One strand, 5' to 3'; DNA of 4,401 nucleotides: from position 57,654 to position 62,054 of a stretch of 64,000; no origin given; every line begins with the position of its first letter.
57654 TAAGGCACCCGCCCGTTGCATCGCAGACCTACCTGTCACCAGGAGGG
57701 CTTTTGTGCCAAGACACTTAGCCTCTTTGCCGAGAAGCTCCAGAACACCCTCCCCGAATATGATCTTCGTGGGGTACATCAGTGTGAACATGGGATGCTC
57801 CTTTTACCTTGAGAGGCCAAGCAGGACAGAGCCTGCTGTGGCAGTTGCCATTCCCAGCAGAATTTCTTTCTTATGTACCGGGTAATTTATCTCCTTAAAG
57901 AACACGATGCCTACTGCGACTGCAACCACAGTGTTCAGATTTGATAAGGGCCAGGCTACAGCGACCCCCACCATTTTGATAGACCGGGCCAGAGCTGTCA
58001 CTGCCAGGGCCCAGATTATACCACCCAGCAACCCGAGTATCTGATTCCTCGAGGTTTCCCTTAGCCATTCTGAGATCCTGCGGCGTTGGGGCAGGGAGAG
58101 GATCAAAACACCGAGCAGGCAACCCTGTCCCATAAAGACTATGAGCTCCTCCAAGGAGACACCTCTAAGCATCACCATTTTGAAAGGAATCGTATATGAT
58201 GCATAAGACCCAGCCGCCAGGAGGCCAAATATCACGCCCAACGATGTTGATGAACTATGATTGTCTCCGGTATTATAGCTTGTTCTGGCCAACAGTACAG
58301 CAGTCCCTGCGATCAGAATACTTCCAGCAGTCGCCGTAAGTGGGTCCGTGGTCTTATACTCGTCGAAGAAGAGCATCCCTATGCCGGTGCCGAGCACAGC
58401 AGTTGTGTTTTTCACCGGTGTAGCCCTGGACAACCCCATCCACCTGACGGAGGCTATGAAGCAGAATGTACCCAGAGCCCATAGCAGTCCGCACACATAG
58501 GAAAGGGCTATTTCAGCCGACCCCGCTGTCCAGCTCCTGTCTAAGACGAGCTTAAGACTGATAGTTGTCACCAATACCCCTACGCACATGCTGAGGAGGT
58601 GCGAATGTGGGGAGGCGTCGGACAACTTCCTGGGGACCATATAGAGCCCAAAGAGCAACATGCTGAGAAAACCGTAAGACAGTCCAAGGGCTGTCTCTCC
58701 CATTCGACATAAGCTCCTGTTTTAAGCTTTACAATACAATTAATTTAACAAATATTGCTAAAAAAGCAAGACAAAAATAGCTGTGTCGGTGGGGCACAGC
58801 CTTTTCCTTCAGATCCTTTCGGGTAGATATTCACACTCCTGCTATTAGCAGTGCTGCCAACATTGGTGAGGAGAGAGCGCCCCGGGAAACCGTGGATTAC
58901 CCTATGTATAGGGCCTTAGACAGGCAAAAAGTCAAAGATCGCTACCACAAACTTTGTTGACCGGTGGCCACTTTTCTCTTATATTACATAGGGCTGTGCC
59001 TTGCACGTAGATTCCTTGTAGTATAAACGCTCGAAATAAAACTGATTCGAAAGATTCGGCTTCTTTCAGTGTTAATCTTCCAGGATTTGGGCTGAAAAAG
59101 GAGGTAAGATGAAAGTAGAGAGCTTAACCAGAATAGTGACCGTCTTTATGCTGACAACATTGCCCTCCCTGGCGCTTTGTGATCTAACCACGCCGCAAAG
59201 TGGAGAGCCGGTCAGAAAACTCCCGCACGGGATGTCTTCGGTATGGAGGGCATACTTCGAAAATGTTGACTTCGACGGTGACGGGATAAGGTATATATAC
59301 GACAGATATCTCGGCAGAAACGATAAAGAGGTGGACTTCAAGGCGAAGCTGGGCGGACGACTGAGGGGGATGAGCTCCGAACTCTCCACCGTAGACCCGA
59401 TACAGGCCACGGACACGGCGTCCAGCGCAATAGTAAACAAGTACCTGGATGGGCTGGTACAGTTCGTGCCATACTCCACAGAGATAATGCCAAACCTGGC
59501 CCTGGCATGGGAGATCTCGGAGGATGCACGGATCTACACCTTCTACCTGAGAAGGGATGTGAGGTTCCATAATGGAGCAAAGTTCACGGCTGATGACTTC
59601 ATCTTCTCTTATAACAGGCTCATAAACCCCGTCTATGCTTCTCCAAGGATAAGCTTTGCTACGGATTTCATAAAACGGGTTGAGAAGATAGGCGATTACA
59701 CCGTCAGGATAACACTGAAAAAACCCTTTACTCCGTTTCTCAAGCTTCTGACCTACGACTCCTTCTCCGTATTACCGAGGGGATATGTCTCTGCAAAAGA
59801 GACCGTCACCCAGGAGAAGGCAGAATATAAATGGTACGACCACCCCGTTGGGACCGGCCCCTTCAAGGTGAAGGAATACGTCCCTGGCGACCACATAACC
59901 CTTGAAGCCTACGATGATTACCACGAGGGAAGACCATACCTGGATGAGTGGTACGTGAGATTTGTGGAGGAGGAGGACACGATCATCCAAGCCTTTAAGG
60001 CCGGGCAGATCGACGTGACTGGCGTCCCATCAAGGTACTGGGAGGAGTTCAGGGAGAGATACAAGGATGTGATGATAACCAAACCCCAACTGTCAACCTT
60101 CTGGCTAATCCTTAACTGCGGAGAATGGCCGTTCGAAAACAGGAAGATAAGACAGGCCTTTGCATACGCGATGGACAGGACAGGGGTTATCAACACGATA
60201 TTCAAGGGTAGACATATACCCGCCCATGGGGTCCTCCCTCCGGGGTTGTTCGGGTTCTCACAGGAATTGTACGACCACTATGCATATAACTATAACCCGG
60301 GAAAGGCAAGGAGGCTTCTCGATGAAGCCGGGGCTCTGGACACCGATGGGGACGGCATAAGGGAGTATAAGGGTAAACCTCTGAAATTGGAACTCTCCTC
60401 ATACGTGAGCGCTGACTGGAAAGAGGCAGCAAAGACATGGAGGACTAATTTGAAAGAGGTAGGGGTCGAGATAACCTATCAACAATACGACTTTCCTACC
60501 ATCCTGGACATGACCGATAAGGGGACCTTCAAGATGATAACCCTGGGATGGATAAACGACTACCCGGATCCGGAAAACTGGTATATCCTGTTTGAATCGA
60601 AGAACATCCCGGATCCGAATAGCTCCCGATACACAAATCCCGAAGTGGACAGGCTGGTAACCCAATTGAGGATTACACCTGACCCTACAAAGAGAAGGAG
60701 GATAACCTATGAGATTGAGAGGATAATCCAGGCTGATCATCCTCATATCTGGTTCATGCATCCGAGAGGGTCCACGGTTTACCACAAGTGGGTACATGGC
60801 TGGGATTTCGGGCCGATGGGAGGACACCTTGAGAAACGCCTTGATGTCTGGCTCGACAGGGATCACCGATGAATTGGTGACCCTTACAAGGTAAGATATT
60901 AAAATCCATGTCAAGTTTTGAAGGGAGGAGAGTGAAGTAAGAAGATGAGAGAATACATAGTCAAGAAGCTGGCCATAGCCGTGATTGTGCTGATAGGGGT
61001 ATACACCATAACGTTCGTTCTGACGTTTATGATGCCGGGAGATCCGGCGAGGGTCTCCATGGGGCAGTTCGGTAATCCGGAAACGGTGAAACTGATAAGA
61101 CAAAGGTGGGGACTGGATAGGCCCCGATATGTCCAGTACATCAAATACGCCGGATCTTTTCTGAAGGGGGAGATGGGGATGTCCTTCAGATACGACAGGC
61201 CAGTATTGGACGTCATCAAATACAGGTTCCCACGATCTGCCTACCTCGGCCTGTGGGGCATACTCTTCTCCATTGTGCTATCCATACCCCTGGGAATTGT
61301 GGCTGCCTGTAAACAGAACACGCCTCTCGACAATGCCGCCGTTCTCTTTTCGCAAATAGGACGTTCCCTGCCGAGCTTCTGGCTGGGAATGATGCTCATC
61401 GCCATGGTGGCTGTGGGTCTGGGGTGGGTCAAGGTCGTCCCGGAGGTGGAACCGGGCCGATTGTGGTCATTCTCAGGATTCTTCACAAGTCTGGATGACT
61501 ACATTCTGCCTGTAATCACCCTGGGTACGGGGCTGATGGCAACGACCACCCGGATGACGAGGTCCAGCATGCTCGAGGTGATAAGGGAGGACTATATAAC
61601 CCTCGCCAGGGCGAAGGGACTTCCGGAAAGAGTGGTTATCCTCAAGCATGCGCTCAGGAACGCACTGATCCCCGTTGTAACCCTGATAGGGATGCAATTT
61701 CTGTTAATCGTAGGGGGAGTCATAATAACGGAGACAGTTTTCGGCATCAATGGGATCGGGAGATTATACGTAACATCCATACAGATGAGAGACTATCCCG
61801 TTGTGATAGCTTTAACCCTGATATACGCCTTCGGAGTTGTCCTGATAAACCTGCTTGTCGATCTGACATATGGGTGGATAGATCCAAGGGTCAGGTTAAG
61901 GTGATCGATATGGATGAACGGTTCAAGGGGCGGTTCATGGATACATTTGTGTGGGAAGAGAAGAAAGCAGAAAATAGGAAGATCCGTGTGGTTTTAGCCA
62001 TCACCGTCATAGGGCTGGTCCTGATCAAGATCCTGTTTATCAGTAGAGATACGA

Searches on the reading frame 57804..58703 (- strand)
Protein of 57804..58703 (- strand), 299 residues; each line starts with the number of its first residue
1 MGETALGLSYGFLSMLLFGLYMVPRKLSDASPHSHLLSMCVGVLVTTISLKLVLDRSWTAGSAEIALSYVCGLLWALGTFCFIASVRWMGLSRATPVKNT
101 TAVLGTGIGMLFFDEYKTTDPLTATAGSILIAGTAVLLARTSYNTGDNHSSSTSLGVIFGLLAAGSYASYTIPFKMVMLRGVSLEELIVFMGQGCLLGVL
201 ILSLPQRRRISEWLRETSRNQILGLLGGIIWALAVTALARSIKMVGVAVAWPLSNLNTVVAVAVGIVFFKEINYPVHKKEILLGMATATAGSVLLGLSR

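Call 9: search_protein_families(library=ncbifam, proteins=[window:57804-58703:-])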
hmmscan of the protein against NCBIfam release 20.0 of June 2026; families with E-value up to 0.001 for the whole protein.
window:57804-58703:- (299 aa): 5 families
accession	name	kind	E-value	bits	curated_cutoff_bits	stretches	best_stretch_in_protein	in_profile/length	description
TIGR00776.1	RhaT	subfamily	3e-15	56.1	319.6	1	10-273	5-264/290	RhaT/GlcU family sugar-proton symporter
NF047342.1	symport_RbsU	equivalog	9.7e-10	38.4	375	1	10-274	8-271/295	ribose/proton symporter RbsU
NF010024.0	PRK13499.1-4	equivalog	3e-06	26.6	468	1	41-139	49-147/347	L-rhamnose/proton symporter RhaT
TIGR03340.1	phn_DUF6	hypoth_equivalog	3e-05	23.8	288.15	1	103-293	101-279/281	phosphonate utilization associated putative membrane protein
TIGR00950.1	2A78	equivalog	8.6e-05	22.1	230.2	1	81-271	63-246/264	carboxylate/amino acid/amine transporter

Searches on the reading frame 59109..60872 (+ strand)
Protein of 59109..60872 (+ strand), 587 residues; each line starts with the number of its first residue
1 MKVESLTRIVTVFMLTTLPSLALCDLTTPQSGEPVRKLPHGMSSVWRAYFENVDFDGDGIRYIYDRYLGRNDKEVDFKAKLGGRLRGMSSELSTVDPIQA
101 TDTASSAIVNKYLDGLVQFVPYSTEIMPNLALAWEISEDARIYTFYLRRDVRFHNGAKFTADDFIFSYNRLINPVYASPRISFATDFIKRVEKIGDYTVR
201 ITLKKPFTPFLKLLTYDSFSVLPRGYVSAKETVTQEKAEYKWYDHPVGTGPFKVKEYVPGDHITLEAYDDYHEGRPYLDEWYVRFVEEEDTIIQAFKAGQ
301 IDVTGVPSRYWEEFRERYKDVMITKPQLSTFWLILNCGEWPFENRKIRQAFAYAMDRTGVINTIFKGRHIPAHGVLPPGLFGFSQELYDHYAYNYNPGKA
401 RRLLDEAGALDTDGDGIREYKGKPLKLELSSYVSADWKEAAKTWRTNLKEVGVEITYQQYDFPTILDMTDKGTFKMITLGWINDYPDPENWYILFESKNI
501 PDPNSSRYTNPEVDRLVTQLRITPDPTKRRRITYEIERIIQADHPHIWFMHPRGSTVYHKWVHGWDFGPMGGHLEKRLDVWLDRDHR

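Call 9: search_protein_families(library=ncbifam, proteins=[window:59109-60872:+])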
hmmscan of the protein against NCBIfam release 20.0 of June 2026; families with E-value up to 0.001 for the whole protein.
window:59109-60872:+ (587 aa): 12 families
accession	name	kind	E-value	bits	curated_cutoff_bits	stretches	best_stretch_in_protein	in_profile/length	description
NF045467.1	Opp4A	equivalog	2e-62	211.2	650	1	102-571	56-547/556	oligopeptide ABC transporter substrate-binding protein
NF043070.1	DppA_dipep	equivalog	1.1e-50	172.8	1005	1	102-576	54-530/535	dipeptide ABC transporter periplasmic-binding protein DppA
TIGR02294.1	nickel_nikA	equivalog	1.6e-49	168.8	393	1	115-567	38-488/501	nickel ABC transporter substrate-binding protein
NF045468.1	Opp5A_nikA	equivalog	9.5e-45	153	600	1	116-569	48-476/488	nickel ABC transporter substrate-binding protein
NF011942.0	PRK15413.1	equivalog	3.2e-43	148.2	594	1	88-550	34-481/512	glutathione ABC transporter substrate-binding protein GsiB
NF011684.0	PRK15104.1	equivalog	5e-43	147.6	947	1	85-564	42-523/543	oligopeptide ABC transporter substrate-binding protein OppA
NF011689.0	PRK15109.1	equivalog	2.5e-36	125.5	560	1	88-544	40-502/547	ABC transporter substrate-binding protein SapA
NF047575.1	opine_bind_CntA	exception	1.2e-33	116.5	800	1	125-475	76-427/535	staphylopine-dependent metal ABC transporter substrate-binding lipoprotein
TIGR04028.1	SBP_KPN_01854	hypoth_equivalog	1.9e-31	109.2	468.5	1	106-476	24-399/509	TIGR04028 family ABC transporter substrate-binding protein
NF007287.0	PRK09755.1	equivalog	5.7e-28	98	1098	1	90-549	41-500/535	ABC transporter substrate-binding protein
NF010149.0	PRK13626.1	equivalog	2.8e-13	49.4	476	1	100-288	138-306/552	HTH-type transcriptional regulator SgrR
NF043077.1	MMSYN1_0169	equivalog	3.2e-08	32.5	650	1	195-291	264-363/896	oligopeptide ABC transporter substrate-binding protein OppA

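Call 52: find_homologous_proteins(query=window:59109-60872:+, max_evalue=1e-60)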
Query window:59109-60872:+ (587 aa): 95 proteins with E <= 1e-60 among 8000 candidates.
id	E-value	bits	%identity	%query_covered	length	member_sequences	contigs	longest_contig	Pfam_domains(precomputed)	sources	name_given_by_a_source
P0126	0.0e+0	1389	100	100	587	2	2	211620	PF00496.28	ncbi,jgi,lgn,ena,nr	ncbi:MAG TPA: ABC transporter substrate-binding protein [Candidatus Latescibacteria bacterium]|nr:AB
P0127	1.9e-260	884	65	95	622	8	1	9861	PF00496.28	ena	-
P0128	3.3e-224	764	57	94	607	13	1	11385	PF00496.28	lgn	-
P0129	8.1e-219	746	55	100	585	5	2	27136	PF00496.28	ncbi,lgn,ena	-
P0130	4.4e-218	744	52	99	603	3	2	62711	PF00496.28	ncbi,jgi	ncbi:MAG: ABC transporter substrate-binding protein [Candidatus Methanofastidiosia archaeon]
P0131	6.3e-215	733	54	94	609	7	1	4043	PF00496.28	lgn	-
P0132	8.2e-214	730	55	94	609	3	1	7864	PF00496.28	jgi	-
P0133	8.8e-214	730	55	94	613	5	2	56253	PF00496.28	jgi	-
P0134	1.9e-212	725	55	94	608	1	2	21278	PF00496.28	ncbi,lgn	-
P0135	1.2e-211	723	54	100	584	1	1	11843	PF00496.28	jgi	jgi:ABC-type dipeptide transport system, periplasmic component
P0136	2.0e-209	715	54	94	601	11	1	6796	PF00496.28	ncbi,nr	ncbi:MAG: ABC transporter substrate-binding protein [Candidatus Methanofastidiosa archaeon]|nr:ABC t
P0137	4.6e-209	714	54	94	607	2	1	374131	PF00496.28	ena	-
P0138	1.7e-203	696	52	94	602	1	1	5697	PF00496.28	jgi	-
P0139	1.9e-202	692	53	94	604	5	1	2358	PF00496.28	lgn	-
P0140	2.7e-201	688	51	100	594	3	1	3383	PF00496.28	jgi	jgi:ABC-type transport system substrate-binding protein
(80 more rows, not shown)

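Call 53: find_encoding_contigs(protein=P0127, flank=10000, max_places=3)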
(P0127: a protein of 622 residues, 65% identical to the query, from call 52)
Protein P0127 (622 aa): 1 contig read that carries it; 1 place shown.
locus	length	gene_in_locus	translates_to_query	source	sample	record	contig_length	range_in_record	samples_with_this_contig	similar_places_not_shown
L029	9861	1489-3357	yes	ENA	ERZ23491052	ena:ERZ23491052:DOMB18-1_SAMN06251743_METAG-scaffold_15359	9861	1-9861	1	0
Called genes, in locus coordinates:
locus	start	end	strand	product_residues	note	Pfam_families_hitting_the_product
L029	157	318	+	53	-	-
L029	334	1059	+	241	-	-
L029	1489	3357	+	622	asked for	PF00496:SBP_bac_5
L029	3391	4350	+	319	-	PF19300:BPD_transp_1_N, PF00528:BPD_transp_1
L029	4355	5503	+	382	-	PF12911:OppC_N, PF00528:BPD_transp_1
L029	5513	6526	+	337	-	PF00005:ABC_tran, PF13304:AAA_21 (weak), PF08352:oligo_HPY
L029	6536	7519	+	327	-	PF00005:ABC_tran, PF13401:AAA_22 (faint), PF08352:oligo_HPY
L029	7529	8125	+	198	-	-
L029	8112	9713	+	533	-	PF16755:Beta-prop_NUP159_NUP214 (faint), PF24807:WD40_CDC20-Fz (faint), PF12894:ANAPC4_WD40 (faint), PF25171:Beta-prop_WDR36-Utp21_1st (weak), PF25174:Beta-prop_THOC3 (faint), PF13570:Beta-prop_ACSF4, PF23381:Beta-prop_IFT122_1st, PF23414:Beta-prop_EML_2, +2 more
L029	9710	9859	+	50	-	?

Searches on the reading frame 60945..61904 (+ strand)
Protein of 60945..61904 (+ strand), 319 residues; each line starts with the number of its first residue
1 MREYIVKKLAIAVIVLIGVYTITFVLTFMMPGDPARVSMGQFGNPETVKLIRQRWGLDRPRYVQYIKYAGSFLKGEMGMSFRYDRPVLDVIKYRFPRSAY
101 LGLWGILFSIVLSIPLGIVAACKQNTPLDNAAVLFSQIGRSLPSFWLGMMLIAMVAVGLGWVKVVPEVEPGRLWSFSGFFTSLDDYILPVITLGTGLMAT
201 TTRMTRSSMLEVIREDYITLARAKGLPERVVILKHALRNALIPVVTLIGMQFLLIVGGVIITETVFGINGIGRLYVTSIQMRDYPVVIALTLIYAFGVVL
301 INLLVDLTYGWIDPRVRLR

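Call 41: find_encoding_contigs(protein=window:60945-61904:+, flank=10000, max_places=2)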
Protein window:60945-61904:+ (319 aa): 7 contigs read that carry it; 2 places shown.
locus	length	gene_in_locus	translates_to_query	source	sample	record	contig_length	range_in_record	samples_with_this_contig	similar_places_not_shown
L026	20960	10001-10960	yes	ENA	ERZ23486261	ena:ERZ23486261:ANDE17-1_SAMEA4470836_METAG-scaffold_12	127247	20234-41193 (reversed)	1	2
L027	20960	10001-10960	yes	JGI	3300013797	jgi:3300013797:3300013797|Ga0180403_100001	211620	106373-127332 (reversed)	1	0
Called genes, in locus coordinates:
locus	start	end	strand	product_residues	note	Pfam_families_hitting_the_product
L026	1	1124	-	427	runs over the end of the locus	PF02844:GARS_N, PF01071:GARS_A, PF02655:ATP-grasp_3 (weak), PF02786:CPSase_L_D2 (weak), PF08442:ATP-grasp_2 (weak), PF08443:RimK (weak), PF02222:ATP-grasp (weak), PF02843:GARS_C, +1 more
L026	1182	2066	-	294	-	PF00009:GTP_EFTU (weak), PF00350:Dynamin_N (faint), PF01926:MMR_HSR1, PF02421:FeoB_N, PF02492:cobW (faint), PF10662:PduV-EutP (weak), PF16897:MMR_HSR1_Xtn (weak), PF07650:KH_2, +2 more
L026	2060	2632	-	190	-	PF13580:SIS_2, PF01380:SIS (faint)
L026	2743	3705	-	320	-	PF03687:UPF0164 (faint)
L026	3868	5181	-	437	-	PF13660:DUF4147, PF05161:MOFRL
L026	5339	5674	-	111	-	PF11699:CENP-C_C (weak), PF07883:Cupin_2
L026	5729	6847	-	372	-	PF00465:Fe-ADH, PF13685:Fe-ADH_2, PF25137:ADH_Fe_C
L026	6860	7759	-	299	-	PF00892:EamA (faint), PF06800:Sugar_transport, PF07857:TMEM144 (faint)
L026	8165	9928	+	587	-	PF00496:SBP_bac_5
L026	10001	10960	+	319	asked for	PF19300:BPD_transp_1_N, PF00528:BPD_transp_1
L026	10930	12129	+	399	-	PF12911:OppC_N, PF00528:BPD_transp_1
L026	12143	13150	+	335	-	PF00005:ABC_tran, PF13304:AAA_21 (weak), PF08352:oligo_HPY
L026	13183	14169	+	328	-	PF00005:ABC_tran, PF13304:AAA_21 (faint), PF08352:oligo_HPY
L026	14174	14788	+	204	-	-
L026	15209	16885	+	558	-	PF01436:NHL (faint), PF17170:DUF5128 (faint)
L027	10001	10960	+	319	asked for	PF19300:BPD_transp_1_N, PF00528:BPD_transp_1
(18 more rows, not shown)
